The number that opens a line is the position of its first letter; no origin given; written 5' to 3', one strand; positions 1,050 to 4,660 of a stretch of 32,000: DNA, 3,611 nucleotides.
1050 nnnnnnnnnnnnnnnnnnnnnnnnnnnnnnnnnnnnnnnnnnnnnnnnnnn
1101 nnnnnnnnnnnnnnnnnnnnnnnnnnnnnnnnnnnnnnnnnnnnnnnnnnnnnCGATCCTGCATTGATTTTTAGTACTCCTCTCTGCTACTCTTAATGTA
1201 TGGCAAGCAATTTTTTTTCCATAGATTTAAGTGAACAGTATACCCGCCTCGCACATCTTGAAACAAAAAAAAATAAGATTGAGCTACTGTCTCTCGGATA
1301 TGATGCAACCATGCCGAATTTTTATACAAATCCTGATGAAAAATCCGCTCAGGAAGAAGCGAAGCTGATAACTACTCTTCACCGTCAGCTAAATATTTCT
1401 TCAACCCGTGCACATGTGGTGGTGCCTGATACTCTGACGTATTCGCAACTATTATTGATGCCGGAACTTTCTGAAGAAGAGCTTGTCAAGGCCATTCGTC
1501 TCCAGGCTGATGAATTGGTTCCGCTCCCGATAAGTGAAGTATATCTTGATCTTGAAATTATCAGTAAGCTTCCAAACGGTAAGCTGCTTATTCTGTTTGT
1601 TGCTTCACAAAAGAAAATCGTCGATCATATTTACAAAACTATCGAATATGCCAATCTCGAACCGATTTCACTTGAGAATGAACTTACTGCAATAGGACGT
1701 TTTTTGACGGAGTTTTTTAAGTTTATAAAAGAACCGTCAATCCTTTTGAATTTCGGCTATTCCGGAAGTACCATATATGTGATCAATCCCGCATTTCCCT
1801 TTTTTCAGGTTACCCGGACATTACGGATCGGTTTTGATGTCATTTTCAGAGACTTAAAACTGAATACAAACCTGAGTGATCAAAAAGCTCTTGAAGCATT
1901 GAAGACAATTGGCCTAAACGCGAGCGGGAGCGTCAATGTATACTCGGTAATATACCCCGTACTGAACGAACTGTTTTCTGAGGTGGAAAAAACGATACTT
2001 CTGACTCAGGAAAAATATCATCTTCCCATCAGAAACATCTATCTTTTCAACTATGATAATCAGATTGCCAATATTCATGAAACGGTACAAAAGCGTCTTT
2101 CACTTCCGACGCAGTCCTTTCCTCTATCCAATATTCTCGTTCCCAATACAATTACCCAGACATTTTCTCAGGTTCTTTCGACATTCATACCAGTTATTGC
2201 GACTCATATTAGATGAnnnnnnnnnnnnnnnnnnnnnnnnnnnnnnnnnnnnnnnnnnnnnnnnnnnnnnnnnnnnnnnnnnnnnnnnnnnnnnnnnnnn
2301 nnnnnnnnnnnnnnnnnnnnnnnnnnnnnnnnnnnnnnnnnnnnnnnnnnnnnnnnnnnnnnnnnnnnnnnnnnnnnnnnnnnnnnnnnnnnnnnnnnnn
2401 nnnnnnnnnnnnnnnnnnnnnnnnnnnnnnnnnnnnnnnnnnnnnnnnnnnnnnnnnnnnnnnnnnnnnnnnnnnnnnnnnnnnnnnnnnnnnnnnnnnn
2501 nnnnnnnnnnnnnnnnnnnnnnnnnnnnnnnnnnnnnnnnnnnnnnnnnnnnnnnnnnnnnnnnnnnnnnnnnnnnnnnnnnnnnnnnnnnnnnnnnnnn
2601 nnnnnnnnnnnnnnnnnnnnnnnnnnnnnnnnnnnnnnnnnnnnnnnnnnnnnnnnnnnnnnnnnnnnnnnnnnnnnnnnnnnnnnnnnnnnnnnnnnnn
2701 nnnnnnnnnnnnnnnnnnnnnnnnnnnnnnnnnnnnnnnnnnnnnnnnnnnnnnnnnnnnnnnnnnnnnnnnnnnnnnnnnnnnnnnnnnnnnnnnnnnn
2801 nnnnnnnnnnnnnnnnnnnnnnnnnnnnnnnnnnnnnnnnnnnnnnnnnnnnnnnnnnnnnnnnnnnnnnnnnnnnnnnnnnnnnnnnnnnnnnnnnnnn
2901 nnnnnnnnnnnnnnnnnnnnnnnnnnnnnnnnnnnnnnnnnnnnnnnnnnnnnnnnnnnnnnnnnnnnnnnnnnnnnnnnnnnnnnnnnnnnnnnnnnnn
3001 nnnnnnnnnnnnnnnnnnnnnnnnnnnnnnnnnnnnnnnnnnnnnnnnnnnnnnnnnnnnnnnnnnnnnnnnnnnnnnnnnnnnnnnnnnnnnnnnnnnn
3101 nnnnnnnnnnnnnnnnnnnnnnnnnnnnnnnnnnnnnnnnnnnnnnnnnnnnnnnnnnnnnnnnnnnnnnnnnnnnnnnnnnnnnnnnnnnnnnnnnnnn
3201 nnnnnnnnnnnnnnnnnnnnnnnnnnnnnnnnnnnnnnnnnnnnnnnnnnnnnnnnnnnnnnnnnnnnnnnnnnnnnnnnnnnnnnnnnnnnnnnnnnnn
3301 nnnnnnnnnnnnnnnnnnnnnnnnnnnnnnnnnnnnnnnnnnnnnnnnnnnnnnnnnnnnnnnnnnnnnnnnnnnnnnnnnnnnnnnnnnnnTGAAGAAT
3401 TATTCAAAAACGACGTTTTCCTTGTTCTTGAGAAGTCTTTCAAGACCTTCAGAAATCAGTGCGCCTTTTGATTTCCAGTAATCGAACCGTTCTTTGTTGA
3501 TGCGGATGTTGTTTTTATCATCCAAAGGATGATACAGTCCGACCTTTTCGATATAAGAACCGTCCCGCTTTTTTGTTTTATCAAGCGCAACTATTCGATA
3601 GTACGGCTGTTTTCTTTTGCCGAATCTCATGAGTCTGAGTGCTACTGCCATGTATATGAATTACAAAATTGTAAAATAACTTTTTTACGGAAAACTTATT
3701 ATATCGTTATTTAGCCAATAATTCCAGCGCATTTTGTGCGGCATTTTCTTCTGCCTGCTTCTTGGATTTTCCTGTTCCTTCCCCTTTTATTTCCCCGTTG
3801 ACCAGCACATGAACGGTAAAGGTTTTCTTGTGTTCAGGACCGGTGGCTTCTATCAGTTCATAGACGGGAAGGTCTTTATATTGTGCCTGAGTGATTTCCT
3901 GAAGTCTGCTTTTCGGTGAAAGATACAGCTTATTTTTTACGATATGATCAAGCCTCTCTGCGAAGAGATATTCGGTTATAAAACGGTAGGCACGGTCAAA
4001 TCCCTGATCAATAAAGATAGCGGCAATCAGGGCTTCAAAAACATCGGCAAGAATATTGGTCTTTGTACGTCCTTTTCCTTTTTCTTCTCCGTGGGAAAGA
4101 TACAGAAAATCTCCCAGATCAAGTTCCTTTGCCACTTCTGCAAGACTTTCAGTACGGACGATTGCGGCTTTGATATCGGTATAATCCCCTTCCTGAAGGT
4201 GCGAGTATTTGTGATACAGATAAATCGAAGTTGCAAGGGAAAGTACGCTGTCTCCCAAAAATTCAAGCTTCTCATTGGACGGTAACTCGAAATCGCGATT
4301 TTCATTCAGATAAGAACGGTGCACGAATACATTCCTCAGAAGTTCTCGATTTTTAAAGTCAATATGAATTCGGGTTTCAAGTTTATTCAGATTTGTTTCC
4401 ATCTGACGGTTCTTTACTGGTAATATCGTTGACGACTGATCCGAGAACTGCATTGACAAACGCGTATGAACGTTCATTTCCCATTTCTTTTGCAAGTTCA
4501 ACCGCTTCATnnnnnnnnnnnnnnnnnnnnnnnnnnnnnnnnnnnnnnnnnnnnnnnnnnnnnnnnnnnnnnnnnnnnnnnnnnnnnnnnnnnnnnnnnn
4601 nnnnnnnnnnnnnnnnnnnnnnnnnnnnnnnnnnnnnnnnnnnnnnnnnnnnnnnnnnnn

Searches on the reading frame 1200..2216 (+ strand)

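Call 11: search_protein_families(library=pfam, proteins=[window:1200-2216:+], max_evalue=0.001)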
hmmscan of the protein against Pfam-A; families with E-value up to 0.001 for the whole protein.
window:1200-2216:+ (338 aa): 1 family
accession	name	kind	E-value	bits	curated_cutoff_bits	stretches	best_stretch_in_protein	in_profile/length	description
PF11104.14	PilM_2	-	4.2e-14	52.7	27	1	8-305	2-303/340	Type IV pilus assembly protein PilM;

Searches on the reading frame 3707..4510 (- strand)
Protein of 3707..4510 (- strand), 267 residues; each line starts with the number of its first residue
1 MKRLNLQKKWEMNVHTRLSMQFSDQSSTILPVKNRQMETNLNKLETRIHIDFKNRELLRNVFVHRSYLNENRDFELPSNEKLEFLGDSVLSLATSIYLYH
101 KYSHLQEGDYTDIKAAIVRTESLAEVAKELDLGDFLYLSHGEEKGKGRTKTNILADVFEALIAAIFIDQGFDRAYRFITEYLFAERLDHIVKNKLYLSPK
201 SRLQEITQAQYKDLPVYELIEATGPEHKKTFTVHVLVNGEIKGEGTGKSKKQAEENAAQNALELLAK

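Call 11: search_protein_families(library=pfam, proteins=[window:3707-4510:-], max_evalue=0.001)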
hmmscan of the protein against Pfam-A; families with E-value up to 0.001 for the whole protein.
window:3707-4510:- (267 aa): 6 families
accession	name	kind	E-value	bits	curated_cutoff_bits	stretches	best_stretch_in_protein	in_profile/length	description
PF14622.11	Ribonucleas_3_3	-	1.5e-37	129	35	1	54-184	1-126/128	Ribonuclease-III-like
PF00636.31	Ribonuclease_3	-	8e-26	91.2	27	1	80-170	1-102/102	Ribonuclease III domain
PF00035.32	dsrm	-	2.3e-18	66.9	23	1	199-265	1-66/66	Double-stranded RNA binding motif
PF22935.1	RM44_endonuclase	-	2e-08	34.9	27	1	45-165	10-139/139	Large ribosomal subunit protein mL44, endonuclease domain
PF24995.1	DSRM_2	-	2.6e-06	28.3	27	1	223-266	37-78/79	dsRNA binding domain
PF14709.13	DND1_DSRM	-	4.4e-06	27.4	25.7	1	198-265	2-79/80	double strand RNA binding domain from DEAD END PROTEIN 1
